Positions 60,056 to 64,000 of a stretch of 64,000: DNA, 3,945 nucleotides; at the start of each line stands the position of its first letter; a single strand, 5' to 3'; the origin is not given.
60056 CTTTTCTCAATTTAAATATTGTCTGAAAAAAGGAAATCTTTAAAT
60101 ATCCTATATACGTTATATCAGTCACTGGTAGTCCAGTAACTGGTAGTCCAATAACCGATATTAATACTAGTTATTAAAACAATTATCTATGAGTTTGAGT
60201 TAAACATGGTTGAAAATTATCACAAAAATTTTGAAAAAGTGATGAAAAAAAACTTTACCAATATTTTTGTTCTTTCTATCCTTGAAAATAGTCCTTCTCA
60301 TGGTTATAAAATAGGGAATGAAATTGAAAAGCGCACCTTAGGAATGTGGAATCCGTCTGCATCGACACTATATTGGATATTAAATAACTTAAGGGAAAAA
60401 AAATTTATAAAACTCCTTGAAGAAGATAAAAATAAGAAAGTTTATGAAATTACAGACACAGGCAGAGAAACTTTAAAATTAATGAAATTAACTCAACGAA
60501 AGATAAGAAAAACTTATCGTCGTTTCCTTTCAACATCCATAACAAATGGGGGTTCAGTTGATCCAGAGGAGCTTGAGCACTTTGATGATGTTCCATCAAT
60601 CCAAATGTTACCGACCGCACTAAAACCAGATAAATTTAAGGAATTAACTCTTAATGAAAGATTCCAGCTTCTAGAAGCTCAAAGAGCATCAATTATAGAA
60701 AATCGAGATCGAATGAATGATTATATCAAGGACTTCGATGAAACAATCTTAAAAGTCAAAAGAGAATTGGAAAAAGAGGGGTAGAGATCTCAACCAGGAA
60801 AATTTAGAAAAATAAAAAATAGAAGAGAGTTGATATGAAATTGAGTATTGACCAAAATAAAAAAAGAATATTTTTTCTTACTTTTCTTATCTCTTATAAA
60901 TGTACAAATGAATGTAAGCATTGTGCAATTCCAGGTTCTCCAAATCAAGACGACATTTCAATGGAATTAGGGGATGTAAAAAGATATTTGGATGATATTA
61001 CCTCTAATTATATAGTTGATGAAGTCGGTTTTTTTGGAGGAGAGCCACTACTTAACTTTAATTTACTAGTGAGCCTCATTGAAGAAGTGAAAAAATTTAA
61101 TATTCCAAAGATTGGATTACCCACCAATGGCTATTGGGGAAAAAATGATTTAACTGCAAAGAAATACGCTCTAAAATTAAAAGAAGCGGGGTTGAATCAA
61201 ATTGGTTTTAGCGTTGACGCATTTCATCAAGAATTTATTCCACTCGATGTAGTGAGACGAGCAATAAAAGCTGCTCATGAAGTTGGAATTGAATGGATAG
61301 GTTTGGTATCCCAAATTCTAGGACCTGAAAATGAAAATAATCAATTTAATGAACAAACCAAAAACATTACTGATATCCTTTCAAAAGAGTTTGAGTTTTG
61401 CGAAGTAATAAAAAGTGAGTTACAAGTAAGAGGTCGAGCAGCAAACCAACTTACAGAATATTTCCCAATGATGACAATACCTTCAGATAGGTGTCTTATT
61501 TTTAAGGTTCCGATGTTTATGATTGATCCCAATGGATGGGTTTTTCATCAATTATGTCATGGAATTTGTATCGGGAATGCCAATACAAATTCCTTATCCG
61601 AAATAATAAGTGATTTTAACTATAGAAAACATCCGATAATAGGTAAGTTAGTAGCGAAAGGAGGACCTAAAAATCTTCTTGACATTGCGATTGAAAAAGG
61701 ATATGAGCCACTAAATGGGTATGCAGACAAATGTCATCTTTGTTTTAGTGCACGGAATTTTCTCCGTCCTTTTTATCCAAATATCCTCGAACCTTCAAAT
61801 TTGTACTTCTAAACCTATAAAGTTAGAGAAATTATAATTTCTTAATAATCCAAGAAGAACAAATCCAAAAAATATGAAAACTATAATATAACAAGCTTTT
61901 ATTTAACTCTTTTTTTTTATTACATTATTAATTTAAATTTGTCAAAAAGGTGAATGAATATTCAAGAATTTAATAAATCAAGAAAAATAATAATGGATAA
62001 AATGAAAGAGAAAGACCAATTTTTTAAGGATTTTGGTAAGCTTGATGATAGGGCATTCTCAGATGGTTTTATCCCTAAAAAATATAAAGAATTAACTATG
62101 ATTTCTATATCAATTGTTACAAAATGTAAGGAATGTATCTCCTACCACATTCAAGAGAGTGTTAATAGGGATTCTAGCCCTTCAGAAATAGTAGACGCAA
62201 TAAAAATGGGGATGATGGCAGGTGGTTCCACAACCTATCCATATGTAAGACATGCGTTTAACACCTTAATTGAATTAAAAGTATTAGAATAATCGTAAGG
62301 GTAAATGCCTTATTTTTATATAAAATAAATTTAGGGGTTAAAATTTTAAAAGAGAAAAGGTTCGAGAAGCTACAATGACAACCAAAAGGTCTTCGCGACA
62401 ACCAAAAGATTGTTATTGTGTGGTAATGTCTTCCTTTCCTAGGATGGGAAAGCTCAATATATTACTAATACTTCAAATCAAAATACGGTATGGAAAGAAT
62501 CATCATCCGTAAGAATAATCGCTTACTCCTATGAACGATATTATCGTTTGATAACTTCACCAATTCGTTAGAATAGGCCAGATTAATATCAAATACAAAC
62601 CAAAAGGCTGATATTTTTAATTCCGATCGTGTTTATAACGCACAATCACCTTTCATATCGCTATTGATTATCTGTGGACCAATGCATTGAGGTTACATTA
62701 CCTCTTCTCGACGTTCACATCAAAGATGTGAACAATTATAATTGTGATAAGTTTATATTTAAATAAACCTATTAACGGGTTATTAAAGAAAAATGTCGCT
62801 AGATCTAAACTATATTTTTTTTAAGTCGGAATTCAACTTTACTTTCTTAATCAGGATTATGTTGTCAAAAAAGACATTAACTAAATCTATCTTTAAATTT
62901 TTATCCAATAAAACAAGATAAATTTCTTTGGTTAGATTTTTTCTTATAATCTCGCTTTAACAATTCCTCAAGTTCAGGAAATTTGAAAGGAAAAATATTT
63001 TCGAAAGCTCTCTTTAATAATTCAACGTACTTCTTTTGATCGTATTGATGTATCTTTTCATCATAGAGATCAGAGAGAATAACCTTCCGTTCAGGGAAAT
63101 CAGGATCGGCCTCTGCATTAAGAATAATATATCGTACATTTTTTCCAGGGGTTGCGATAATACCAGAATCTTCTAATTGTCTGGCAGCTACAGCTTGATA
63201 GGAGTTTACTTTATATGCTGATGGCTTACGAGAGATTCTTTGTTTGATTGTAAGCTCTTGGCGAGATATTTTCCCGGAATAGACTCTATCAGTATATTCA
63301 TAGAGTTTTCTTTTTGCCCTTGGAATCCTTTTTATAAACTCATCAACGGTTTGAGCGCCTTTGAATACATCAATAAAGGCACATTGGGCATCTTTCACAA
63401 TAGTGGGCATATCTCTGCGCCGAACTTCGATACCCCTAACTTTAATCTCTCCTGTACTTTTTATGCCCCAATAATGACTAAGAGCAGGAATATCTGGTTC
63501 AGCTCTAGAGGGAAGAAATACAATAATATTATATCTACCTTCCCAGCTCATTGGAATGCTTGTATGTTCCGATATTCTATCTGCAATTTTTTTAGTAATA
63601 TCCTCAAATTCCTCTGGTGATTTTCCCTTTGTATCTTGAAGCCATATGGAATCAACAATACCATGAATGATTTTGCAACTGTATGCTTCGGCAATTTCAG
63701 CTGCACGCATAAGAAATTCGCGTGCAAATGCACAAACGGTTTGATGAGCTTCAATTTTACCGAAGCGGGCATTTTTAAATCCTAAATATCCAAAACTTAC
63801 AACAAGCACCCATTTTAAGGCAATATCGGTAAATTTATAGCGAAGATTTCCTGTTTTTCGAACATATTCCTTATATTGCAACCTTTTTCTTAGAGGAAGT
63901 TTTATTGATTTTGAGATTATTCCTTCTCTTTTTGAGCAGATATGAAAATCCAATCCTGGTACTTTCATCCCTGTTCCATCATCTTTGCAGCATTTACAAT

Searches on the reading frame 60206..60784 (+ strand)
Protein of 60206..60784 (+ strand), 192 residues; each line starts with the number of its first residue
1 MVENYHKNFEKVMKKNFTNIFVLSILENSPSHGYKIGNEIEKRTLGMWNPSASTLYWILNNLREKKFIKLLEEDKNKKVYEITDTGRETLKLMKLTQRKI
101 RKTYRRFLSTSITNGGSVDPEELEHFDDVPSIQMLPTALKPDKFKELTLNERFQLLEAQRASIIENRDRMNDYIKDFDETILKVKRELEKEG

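Call 33: search_protein_families(library=pfam, proteins=[window:60206-60784:+])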
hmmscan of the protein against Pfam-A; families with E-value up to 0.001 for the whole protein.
window:60206-60784:+ (192 aa): 4 families
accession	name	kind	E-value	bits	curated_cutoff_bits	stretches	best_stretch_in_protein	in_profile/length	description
PF03551.20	PadR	-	6.2e-18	65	27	1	22-91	1-74/75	Transcriptional regulator PadR-like family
PF04458.17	DUF505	-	0.00032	19.7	28.7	1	41-104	353-417/622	Protein of unknown function (DUF505)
PF14277.12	DUF4364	-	0.00059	20.1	26.9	0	58-94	39-74/162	Domain of unknown function (DUF4364)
PF14947.12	HTH_45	-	0.00085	19.7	25.5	0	56-98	37-74/77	Winged helix-turn-helix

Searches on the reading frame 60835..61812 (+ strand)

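Call 33: search_protein_families(library=pfam, proteins=[window:60835-61812:+])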
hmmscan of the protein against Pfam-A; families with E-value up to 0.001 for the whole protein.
window:60835-61812:+ (325 aa): 2 families
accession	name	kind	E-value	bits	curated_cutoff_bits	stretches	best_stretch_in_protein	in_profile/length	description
PF04055.27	Radical_SAM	-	3.5e-18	66.8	29.5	1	19-168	3-155/166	Radical SAM superfamily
PF13353.11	Fer4_12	-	1.1e-07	32.7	22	1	21-108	13-100/137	4Fe-4S single cluster domain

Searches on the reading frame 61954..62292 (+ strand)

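Call 35: search_protein_families(library=pfam, proteins=[window:61954-62292:+])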
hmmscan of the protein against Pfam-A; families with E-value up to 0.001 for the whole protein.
window:61954-62292:+ (112 aa): 1 family
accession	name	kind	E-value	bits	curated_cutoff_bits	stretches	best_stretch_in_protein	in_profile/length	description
PF02627.25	CMD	-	1.2e-10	41.7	23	1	22-101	2-81/84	Carboxymuconolactone decarboxylase family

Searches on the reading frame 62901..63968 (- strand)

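Call 33: search_protein_families(library=pfam, proteins=[window:62901-63968:-])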
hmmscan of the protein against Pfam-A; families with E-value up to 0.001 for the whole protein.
window:62901-63968:- (355 aa): 1 family
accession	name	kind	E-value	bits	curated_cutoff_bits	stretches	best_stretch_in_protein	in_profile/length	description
PF00136.26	DNA_pol_B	-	1.9e-15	57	23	1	11-326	113-450/453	DNA polymerase family B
